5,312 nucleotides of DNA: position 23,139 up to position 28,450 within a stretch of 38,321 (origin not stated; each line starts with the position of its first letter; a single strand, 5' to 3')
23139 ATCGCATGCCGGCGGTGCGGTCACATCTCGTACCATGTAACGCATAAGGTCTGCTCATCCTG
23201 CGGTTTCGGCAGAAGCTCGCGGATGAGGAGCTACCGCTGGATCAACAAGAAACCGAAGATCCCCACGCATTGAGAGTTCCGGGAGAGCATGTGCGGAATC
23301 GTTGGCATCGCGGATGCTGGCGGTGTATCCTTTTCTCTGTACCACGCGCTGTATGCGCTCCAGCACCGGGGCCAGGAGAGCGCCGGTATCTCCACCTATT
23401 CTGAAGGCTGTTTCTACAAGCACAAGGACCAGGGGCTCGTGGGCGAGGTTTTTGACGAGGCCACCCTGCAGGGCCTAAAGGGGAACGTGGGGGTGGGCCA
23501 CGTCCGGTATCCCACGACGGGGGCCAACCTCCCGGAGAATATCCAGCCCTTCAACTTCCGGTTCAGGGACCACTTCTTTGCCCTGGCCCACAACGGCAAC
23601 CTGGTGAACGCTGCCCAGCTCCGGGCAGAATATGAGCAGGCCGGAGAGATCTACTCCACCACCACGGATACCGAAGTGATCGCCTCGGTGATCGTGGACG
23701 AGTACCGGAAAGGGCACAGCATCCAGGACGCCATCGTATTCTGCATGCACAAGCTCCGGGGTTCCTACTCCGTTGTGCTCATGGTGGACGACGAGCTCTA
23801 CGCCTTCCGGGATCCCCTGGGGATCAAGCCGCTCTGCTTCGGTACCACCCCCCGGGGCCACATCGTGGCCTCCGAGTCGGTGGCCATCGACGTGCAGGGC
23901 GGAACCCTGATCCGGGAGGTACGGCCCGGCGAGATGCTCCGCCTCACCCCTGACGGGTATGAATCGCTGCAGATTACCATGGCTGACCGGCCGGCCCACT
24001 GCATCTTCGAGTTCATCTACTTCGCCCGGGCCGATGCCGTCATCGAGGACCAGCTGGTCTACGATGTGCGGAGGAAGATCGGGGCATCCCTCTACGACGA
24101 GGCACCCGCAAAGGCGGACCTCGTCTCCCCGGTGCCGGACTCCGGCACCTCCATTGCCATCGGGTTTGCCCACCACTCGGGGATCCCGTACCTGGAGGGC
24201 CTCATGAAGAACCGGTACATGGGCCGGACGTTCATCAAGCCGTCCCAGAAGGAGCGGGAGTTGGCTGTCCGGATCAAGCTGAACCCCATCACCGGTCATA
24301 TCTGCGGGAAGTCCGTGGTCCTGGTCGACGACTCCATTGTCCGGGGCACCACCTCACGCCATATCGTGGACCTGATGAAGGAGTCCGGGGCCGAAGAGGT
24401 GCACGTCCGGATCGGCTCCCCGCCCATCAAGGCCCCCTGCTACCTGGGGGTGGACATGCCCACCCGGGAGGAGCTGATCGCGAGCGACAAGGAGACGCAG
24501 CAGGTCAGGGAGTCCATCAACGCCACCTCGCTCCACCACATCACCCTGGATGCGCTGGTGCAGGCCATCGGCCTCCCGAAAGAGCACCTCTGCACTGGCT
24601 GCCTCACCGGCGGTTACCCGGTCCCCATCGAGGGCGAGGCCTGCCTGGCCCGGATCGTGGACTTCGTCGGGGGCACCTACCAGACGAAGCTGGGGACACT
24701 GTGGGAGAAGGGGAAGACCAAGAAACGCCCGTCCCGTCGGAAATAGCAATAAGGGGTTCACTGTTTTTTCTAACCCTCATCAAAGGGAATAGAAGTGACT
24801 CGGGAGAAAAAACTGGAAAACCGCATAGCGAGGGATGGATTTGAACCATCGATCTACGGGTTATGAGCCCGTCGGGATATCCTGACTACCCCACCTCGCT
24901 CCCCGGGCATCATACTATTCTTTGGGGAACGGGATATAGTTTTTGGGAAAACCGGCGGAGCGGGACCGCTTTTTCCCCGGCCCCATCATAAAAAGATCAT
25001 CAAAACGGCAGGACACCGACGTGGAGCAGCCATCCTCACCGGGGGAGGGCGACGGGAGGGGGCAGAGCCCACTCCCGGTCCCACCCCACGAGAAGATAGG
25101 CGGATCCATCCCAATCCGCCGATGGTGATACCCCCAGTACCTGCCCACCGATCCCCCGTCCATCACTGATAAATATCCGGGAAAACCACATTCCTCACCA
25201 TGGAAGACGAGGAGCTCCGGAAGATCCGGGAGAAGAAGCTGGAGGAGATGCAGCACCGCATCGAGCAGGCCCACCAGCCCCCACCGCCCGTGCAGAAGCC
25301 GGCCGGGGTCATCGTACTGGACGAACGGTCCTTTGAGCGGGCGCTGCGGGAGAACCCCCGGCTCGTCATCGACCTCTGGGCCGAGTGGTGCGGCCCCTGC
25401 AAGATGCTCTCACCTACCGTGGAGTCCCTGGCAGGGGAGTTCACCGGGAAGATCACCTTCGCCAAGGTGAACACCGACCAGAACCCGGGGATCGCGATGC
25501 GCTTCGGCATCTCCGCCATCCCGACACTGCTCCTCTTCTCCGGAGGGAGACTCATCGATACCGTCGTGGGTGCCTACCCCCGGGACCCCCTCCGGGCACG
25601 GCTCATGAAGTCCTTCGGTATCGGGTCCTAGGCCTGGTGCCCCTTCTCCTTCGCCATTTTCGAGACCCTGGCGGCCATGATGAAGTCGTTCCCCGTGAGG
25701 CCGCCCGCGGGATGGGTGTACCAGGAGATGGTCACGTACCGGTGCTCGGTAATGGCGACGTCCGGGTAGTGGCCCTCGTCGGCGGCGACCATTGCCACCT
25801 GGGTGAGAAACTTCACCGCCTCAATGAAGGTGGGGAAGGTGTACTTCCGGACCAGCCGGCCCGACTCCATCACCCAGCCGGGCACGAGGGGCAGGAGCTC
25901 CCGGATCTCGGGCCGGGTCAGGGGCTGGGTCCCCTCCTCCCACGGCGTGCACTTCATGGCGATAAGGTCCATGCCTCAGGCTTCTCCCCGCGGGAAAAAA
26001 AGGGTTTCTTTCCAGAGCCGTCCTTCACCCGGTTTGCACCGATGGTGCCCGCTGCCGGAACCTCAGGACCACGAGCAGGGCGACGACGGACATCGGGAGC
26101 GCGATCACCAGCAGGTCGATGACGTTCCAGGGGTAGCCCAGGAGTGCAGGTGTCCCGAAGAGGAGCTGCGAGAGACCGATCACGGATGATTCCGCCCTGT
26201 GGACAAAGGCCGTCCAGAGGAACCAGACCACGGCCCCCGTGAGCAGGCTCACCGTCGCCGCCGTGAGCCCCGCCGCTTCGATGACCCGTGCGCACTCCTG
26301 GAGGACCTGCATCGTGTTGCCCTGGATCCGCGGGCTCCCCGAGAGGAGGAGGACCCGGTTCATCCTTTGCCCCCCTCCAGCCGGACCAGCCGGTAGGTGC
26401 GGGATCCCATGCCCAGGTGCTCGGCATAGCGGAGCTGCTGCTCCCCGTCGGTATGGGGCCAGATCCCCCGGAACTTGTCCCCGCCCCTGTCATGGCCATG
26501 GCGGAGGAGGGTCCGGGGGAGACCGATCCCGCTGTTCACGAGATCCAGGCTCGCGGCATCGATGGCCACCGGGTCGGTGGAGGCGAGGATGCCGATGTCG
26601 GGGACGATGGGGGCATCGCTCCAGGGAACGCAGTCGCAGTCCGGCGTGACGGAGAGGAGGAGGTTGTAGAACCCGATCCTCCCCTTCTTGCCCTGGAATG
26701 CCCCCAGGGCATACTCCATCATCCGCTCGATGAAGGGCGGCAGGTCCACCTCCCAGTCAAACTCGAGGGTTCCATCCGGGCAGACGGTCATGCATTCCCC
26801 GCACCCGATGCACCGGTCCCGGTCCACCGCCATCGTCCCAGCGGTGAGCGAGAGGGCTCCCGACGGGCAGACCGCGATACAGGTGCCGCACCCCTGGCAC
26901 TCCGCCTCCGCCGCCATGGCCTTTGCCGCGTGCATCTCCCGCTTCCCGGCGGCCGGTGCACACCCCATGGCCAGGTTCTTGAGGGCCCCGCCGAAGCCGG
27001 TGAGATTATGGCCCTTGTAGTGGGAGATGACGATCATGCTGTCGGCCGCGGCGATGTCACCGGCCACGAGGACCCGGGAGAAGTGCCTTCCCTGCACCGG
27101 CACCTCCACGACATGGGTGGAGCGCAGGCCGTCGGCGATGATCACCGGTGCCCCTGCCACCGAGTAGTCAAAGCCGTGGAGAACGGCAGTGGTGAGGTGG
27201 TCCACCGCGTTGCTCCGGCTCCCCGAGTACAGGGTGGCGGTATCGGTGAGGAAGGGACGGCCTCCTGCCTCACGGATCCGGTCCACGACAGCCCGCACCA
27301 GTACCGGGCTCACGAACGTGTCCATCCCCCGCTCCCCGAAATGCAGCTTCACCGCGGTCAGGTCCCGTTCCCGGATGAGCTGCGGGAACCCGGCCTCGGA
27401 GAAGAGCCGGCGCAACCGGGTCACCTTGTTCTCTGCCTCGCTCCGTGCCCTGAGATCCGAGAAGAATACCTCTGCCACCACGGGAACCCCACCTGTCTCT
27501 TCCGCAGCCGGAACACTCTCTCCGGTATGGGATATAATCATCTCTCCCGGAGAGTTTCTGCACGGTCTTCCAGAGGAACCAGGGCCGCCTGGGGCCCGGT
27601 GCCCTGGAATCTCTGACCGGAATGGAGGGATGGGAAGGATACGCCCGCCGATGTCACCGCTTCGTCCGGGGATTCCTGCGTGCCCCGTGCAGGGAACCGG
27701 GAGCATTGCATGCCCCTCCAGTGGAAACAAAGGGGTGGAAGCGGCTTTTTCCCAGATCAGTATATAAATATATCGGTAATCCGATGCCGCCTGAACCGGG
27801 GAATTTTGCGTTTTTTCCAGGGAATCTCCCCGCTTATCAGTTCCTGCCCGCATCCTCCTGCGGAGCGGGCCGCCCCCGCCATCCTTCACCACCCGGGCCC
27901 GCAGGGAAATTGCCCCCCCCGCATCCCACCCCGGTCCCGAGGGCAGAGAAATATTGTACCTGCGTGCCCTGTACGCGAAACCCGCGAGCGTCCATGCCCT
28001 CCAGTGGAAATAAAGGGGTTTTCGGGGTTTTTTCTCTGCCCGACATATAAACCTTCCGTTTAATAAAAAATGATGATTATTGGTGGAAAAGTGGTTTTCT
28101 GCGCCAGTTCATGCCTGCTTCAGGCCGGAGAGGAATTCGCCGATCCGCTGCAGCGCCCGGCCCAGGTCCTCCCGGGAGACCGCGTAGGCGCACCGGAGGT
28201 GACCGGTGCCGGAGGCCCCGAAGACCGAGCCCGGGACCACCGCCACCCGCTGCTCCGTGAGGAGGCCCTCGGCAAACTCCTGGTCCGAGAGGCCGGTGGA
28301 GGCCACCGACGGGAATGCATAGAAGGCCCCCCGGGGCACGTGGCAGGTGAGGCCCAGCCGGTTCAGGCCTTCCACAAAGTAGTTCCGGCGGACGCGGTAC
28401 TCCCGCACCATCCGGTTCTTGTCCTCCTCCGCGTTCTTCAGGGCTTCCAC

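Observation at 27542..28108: Second ORB cluster 3 kb from cdc6, built from two direct ORB / T-run / ATATAAA modules with identical spacing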

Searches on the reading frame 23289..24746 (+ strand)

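Call 5: search_protein_families(library=pfam, proteins=[window:23289-24746:+])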
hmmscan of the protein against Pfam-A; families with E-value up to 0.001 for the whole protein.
window:23289-24746:+ (485 aa): 4 families
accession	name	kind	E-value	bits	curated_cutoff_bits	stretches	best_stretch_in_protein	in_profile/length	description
PF13537.11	GATase_7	-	5.5e-18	65.6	25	1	81-200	9-121/123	Glutamine amidotransferase domain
PF13522.11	GATase_6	-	7.5e-18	65.3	27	1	64-196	9-130/130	Glutamine amidotransferase domain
PF00156.33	Pribosyltran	-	1.1e-06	28.5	26.3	1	255-373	9-120/158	Phosphoribosyl transferase domain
PF13230.11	GATase_4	-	3.8e-06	26.5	23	1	63-143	69-145/272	Glutamine amidotransferases class-II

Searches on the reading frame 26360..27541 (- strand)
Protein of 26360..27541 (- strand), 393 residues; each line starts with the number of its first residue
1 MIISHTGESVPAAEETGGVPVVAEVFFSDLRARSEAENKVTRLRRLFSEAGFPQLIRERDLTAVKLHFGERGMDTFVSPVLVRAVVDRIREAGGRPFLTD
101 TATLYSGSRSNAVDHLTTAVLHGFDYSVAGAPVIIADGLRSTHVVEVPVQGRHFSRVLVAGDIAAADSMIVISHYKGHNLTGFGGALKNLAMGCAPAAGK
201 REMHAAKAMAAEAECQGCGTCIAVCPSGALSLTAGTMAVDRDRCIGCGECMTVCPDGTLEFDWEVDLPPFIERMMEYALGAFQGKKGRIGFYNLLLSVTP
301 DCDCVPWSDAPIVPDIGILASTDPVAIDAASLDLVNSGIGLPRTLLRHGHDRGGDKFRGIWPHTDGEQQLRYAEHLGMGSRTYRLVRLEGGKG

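Call 5: search_protein_families(library=pfam, proteins=[window:26360-27541:-])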
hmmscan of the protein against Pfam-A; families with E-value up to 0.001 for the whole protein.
window:26360-27541:- (393 aa): 15 families
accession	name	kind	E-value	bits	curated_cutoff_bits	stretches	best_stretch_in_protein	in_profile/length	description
PF04015.17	DUF362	-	1.1e-51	176.2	24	1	63-333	2-200/200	Domain of unknown function (DUF362)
PF00037.32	Fer4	-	1.1e-12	47.6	21.1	2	239-259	3-23/24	4Fe-4S binding domain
PF12837.12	Fer4_6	-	3.8e-12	46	25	1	237-257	2-22/24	4Fe-4S binding domain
PF13237.11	Fer4_10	-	5.3e-11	42.7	25.5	2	212-255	6-53/53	4Fe-4S dicluster domain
PF12838.12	Fer4_7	-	3.6e-10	40.6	27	1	215-257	2-51/52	4Fe-4S dicluster domain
PF12797.12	Fer4_2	-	2e-08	34.1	24.5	1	237-255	3-21/22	4Fe-4S binding domain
PF13187.11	Fer4_9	-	2.1e-08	34.5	27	1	214-257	1-50/52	4Fe-4S dicluster domain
PF14697.11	Fer4_21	-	2.5e-08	34.4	35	1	209-255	2-52/59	4Fe-4S dicluster domain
PF25160.1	LdpA_Fe-S-bd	-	1.1e-07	31.9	27.6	1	224-259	12-43/49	LdpA Fe-S cluster-binding domain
PF13484.11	Fer4_16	-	1e-06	29.8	30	0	214-233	1-20/66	4Fe-4S double cluster binding domain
PF12800.12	Fer4_4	-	1.6e-06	28.4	24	0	242-257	2-17/17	4Fe-4S binding domain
PF13183.11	Fer4_8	-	3.3e-06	28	27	0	242-255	3-16/68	4Fe-4S dicluster domain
PF12798.12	Fer4_3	-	3.5e-05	24.8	27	0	215-229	1-15/15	4Fe-4S binding domain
PF13534.11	Fer4_17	-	0.00022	22.2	22.2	0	242-257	44-59/61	4Fe-4S dicluster domain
PF13459.11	Fer4_15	-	0.00057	21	22.4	0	238-256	2-20/66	4Fe-4S single cluster domain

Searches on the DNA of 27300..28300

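Call 19: search_rna_families(source=window, start=27300, end=28300, threshold=evalue, max_evalue=1)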
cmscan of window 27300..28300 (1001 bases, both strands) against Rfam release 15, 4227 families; matches with E-value up to 1: 0.
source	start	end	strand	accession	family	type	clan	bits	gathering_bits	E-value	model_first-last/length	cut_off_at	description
